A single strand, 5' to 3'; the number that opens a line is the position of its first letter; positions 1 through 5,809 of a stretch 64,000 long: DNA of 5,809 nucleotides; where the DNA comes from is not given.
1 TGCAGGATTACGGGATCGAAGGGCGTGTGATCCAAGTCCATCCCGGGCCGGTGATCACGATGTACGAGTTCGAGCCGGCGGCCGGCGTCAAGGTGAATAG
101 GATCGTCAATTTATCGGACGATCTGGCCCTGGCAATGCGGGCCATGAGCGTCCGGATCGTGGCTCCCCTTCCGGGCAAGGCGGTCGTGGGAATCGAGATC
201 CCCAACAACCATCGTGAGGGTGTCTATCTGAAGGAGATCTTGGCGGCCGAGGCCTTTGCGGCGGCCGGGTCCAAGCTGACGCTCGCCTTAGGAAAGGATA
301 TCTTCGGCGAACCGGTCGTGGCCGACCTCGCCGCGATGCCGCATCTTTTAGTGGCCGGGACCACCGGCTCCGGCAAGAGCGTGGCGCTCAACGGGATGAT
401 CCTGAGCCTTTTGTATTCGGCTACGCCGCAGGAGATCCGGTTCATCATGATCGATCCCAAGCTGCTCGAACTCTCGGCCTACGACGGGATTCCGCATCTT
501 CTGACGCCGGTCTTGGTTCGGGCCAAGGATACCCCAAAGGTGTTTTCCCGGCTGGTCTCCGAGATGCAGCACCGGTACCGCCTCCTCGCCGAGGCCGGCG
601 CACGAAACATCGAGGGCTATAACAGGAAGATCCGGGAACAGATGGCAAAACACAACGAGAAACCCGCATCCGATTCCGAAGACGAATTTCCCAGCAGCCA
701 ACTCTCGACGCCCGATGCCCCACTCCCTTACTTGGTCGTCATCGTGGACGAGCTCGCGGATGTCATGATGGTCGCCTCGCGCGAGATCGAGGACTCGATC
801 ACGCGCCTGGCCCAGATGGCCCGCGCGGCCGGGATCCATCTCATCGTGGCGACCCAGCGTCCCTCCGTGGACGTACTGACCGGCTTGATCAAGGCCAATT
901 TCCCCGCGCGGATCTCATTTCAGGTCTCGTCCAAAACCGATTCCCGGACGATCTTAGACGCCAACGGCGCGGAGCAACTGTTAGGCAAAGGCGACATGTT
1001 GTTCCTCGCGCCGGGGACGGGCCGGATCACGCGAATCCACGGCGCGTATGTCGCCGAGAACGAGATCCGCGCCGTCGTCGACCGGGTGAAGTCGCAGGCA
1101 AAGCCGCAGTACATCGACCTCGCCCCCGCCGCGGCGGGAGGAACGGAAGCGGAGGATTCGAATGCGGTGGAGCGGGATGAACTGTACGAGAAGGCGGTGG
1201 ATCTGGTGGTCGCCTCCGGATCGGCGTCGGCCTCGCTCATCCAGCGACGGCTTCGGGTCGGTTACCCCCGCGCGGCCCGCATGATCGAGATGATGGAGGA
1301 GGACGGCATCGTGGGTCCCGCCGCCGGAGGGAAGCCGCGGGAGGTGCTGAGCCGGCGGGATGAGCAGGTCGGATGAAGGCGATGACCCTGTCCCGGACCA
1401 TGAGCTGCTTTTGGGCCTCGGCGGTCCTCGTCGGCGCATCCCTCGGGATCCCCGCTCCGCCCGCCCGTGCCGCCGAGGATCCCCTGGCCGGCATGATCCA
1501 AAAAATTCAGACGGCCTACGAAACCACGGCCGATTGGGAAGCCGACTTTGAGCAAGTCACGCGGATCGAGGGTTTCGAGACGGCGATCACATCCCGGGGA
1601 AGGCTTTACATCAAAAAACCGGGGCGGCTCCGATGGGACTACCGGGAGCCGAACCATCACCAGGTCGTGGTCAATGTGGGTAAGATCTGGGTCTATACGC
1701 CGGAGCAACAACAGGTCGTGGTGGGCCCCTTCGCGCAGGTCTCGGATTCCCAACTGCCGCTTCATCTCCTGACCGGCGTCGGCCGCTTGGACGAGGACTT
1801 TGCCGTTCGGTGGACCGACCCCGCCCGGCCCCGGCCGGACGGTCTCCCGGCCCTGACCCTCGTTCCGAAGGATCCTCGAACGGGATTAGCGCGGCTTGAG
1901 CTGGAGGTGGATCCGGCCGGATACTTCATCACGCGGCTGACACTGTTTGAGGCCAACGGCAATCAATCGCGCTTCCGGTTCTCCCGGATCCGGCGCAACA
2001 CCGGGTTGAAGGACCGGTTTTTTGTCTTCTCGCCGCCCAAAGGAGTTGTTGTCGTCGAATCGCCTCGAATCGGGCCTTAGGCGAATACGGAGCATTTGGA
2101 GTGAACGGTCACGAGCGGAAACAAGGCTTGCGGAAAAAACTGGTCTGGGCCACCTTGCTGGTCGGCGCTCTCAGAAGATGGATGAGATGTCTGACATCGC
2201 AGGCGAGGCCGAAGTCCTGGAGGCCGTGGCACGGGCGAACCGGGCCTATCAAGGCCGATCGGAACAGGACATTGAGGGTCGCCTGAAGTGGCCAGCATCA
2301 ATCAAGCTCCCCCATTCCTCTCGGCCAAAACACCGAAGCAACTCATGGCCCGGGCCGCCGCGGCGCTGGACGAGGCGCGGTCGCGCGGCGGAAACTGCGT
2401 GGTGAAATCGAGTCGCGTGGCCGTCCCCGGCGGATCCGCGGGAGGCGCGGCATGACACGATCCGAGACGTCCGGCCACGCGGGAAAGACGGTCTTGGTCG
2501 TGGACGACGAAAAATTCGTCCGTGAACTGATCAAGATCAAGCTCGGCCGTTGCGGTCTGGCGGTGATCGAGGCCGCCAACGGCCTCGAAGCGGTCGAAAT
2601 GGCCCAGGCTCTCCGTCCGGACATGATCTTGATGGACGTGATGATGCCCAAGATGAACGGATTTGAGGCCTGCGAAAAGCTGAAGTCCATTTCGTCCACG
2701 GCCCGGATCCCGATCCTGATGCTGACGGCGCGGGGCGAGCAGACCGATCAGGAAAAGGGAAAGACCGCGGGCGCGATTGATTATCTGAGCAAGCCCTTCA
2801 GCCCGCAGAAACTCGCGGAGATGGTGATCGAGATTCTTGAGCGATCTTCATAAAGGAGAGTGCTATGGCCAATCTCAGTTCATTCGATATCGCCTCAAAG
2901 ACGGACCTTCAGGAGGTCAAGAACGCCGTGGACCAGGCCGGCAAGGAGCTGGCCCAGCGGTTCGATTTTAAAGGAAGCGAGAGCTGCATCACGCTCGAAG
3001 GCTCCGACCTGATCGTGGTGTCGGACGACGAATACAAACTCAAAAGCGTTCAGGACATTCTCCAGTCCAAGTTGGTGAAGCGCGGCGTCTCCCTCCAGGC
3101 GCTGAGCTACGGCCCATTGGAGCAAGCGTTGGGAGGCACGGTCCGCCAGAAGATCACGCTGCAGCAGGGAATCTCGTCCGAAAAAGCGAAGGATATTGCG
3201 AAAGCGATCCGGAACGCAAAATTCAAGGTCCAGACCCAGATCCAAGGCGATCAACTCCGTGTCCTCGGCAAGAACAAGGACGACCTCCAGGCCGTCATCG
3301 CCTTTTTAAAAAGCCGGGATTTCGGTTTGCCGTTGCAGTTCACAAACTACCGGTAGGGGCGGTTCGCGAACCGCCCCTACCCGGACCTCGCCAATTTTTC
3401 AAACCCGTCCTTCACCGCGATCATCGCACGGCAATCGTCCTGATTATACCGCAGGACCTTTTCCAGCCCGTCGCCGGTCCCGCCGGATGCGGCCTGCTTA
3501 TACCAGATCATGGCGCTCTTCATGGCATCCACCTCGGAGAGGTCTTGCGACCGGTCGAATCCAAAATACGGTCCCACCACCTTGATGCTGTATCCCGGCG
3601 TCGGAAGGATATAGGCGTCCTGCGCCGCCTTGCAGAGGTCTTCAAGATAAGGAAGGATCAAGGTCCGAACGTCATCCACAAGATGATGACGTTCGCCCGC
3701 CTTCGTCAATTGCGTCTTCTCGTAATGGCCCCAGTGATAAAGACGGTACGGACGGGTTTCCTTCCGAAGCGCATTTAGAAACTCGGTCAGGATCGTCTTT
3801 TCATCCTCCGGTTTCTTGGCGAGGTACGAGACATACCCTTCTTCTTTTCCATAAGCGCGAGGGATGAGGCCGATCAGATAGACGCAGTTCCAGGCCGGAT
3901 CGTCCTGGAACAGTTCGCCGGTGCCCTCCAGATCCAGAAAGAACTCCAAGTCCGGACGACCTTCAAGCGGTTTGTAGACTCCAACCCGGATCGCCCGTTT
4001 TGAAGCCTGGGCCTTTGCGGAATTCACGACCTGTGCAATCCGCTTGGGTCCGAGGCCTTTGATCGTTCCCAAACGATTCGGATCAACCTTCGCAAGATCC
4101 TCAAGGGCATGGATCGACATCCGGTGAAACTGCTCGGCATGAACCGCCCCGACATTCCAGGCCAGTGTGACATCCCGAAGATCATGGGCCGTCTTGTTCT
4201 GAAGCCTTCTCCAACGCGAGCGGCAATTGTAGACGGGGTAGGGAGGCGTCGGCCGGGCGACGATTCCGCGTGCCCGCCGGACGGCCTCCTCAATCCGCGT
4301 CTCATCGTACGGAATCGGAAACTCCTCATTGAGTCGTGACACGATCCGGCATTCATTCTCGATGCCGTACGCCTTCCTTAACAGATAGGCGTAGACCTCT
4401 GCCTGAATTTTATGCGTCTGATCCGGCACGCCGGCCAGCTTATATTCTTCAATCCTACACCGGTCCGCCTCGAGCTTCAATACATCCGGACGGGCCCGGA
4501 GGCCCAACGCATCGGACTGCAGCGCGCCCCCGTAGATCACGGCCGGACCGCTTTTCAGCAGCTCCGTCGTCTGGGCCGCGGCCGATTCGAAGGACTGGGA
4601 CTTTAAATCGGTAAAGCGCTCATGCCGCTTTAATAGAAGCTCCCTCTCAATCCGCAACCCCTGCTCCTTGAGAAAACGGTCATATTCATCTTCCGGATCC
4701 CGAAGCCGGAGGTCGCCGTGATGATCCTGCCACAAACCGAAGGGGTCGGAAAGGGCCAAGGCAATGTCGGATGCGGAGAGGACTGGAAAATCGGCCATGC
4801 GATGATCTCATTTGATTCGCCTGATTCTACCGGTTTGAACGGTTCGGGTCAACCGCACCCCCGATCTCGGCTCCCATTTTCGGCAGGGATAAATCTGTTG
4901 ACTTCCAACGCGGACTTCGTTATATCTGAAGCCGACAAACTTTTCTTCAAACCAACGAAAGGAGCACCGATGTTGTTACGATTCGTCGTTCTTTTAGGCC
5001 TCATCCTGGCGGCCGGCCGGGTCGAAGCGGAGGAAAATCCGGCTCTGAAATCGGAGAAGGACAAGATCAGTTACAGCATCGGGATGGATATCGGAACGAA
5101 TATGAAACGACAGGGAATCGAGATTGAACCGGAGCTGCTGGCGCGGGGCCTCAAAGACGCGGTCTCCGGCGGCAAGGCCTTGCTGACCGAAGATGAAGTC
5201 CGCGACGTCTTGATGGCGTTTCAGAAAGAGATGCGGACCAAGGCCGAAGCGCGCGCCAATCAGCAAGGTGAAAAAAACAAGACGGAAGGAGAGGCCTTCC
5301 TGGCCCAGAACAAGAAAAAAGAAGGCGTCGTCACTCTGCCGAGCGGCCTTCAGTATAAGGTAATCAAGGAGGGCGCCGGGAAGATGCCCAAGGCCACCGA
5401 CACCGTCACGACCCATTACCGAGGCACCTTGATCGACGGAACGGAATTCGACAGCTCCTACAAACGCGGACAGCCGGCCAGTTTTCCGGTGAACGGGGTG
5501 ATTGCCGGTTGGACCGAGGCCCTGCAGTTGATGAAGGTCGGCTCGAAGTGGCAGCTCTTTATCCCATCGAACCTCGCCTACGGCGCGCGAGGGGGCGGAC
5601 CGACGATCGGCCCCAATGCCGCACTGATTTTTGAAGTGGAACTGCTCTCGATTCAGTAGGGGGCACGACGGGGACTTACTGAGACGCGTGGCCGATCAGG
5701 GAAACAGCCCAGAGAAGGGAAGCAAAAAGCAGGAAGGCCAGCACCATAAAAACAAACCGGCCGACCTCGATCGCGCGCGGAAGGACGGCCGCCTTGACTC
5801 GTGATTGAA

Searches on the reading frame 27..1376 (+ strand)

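Call 18: search_protein_families(library=pfam, proteins=[window:27-1376:+], max_evalue=0.001)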
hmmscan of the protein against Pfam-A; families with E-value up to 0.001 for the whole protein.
window:27-1376:+ (449 aa): 3 families
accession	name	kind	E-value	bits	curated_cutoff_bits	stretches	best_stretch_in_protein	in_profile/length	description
PF01580.24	FtsK_SpoIIIE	-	2.3e-67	227.1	24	1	68-281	2-221/221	FtsK/SpoIIIE family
PF09397.16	FtsK_gamma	-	2.2e-27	95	30.6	1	382-441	2-61/63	Ftsk gamma domain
PF17854.6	FtsK_alpha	-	6e-24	84.6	22.9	1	2-60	43-101/101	FtsK alpha domain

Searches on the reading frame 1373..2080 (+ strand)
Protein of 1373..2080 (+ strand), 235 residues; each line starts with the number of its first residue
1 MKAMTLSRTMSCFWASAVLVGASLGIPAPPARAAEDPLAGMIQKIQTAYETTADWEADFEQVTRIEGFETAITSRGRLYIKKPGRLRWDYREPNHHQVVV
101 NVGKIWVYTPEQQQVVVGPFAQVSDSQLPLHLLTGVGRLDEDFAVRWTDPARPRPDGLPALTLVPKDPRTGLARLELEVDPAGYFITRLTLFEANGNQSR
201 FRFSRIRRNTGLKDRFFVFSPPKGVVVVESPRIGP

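Call 18: search_protein_families(library=pfam, proteins=[window:1373-2080:+], max_evalue=0.001)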
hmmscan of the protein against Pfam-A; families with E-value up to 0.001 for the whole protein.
window:1373-2080:+ (235 aa): 2 families
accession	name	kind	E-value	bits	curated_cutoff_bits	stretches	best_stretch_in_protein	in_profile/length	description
PF03548.22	LolA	-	4e-29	101.9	23.6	1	55-219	6-164/165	Outer membrane lipoprotein carrier protein LolA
PF09865.15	DUF2092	-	0.00083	19.2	21.2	0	37-114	4-80/212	Predicted periplasmic protein (DUF2092)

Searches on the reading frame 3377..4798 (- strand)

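Call 18: search_protein_families(library=pfam, proteins=[window:3377-4798:-], max_evalue=0.001)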
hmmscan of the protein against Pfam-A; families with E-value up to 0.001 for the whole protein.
window:3377-4798:- (473 aa): 3 families
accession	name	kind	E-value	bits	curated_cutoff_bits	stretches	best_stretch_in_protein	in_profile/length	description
PF13482.12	RNase_H_2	-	3e-18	66.8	22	1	287-464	2-162/165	RNase_H superfamily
PF01930.23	Cas_Cas4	-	0.00018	22.1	22.7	1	102-189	54-144/160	Domain of unknown function DUF83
PF14520.12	HHH_5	-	0.00025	21.9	27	1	217-262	11-56/57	Helix-hairpin-helix domain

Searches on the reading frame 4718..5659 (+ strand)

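Call 18: search_protein_families(library=pfam, proteins=[window:4718-5659:+], max_evalue=0.001)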
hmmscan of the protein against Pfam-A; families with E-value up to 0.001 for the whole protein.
window:4718-5659:+ (313 aa): 2 families
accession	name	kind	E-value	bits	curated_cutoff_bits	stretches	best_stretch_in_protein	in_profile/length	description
PF01346.23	FKBP_N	-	2.6e-31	108.8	22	1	114-215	1-97/97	Domain amino terminal to FKBP-type peptidyl-prolyl isomerase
PF00254.34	FKBP_C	-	6.9e-31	106.9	21.1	1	223-310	4-94/94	FKBP-type peptidyl-prolyl cis-trans isomerase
